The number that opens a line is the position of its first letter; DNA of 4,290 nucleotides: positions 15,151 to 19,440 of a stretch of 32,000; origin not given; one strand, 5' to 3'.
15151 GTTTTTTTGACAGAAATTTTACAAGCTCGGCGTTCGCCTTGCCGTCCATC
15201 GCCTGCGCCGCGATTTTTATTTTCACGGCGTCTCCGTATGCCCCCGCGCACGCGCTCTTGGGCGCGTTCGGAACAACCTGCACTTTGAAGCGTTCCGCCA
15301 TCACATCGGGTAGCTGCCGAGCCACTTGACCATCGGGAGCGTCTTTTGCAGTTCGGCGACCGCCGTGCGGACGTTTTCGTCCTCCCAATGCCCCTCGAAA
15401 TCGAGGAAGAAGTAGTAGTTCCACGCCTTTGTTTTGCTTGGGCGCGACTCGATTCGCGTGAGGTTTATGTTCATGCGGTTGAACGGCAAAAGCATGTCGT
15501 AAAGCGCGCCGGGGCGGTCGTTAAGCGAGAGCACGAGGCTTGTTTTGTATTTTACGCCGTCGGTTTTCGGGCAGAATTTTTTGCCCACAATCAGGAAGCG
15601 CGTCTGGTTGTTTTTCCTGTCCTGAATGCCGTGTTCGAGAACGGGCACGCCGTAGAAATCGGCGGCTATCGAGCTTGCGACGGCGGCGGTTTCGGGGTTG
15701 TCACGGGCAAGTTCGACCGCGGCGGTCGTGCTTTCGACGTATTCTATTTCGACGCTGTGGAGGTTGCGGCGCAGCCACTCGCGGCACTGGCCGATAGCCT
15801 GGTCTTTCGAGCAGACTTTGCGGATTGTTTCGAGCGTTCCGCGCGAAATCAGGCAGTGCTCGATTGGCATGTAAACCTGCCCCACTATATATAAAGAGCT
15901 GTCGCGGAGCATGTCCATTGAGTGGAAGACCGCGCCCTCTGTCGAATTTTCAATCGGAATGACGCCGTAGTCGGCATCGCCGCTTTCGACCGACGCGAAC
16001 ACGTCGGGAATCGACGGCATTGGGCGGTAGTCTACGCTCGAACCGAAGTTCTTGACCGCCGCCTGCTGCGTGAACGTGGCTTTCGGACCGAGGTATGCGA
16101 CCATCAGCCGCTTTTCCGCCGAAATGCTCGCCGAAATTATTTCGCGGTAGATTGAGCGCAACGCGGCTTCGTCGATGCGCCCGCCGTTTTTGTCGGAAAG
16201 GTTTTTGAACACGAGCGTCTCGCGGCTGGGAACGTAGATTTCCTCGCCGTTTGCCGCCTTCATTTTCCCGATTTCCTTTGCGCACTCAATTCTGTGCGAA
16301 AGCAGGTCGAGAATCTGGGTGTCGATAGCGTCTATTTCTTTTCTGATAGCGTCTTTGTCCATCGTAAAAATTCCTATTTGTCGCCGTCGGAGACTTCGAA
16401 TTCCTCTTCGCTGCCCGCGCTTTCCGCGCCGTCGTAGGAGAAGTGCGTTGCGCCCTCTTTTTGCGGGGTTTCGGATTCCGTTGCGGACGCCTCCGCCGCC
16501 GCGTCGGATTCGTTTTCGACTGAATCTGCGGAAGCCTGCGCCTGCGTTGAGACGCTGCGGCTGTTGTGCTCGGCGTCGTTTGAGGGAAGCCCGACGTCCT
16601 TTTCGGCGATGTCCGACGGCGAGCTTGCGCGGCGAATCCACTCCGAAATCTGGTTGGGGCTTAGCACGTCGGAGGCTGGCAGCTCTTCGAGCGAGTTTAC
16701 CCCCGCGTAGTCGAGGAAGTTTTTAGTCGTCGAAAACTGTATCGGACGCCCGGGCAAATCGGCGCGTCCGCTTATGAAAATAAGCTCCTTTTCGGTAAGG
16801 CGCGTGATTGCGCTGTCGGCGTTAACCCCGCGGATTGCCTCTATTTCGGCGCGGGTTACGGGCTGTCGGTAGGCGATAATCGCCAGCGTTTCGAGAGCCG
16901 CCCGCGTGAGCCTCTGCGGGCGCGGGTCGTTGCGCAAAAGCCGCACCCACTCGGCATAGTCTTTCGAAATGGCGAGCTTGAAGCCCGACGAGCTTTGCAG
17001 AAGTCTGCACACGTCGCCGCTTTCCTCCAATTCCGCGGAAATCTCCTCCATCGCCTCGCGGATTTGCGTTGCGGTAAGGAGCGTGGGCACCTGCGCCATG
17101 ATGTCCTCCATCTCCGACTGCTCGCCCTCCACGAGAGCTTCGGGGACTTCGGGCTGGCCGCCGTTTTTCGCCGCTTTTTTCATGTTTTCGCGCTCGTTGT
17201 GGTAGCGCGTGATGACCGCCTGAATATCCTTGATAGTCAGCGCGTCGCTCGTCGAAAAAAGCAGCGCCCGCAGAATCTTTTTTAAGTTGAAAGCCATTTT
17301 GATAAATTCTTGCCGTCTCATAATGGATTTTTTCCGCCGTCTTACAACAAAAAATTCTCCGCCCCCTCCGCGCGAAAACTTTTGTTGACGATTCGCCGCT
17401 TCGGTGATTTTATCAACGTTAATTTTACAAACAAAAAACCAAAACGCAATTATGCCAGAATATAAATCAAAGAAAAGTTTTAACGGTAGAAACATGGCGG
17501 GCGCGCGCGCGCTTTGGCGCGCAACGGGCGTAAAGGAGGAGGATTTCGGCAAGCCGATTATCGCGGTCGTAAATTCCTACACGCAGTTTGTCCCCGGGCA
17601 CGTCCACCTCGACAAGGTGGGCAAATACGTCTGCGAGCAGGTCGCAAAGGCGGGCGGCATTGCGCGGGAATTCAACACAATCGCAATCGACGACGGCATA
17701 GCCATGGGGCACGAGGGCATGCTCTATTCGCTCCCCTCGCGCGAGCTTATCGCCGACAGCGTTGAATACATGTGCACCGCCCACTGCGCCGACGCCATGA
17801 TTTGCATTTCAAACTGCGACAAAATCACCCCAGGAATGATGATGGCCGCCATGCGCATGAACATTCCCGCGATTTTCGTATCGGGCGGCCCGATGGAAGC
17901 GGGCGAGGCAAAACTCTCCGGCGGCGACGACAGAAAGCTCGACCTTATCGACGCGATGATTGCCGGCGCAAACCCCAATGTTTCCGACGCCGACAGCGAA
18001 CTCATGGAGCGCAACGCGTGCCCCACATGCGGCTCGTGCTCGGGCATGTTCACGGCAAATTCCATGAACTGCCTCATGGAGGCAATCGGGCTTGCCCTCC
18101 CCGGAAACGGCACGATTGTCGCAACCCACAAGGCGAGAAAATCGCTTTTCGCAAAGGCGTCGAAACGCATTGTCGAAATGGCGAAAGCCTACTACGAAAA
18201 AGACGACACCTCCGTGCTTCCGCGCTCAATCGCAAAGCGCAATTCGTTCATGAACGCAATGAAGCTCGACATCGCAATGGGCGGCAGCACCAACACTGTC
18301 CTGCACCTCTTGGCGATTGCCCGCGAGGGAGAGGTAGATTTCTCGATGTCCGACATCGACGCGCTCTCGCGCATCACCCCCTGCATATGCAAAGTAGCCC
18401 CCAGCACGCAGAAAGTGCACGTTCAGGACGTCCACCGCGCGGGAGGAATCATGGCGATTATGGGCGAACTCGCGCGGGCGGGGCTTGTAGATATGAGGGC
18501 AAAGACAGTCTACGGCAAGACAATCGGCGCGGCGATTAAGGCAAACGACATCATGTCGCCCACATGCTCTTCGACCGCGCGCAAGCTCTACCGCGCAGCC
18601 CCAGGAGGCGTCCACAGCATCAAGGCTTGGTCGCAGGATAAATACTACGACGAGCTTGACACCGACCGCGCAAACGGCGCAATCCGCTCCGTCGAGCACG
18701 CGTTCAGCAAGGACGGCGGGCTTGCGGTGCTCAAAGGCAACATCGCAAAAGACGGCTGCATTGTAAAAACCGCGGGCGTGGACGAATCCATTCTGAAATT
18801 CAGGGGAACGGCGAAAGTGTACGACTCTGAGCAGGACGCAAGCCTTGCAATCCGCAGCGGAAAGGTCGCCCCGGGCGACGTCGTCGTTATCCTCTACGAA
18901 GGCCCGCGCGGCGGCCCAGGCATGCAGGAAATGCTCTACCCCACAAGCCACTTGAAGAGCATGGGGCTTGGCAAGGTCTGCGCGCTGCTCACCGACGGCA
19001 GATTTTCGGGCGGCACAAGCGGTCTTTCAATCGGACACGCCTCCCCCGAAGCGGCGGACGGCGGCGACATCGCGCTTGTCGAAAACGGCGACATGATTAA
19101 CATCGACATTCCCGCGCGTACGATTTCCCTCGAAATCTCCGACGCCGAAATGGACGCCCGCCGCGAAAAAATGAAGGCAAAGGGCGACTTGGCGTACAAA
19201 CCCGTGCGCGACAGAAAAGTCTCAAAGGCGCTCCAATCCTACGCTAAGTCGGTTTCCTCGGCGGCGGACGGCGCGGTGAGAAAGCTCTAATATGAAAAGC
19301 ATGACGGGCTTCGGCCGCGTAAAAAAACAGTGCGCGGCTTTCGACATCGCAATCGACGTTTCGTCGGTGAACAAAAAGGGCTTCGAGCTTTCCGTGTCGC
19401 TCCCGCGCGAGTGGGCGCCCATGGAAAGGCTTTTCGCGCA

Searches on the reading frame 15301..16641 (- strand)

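Call 55: search_protein_families(library=pfam, proteins=[window:15301-16641:-], max_evalue=0.00001)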
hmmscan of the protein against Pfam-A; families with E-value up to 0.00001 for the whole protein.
window:15301-16641:- (446 aa): 3 families
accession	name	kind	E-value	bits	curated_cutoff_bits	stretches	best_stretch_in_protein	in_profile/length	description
PF00800.23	PDT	-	1.6e-62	211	25.2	1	181-355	1-179/181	Prephenate dehydratase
PF01817.26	CM_2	-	1.5e-23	83.2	27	1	99-176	1-79/80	Chorismate mutase type II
PF01842.31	ACT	-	8.4e-08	32.3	27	1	368-429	2-62/66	ACT domain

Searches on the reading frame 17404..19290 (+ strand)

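Call 55: search_protein_families(library=pfam, proteins=[window:17404-19290:+], max_evalue=0.00001)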
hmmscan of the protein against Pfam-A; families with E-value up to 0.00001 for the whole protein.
window:17404-19290:+ (628 aa): 2 families
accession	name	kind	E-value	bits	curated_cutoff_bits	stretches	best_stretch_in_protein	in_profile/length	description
PF00920.27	ILVD_EDD_N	-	5.5e-125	417.2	27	1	50-375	1-314/316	Dihydroxy-acid/6-phosphogluconate dehydratase N-terminal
PF24877.1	ILV_EDD_C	-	9.3e-73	244.2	27.7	1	427-624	3-191/191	Dihydroxy-acid/6-phosphogluconate dehydratase C-terminal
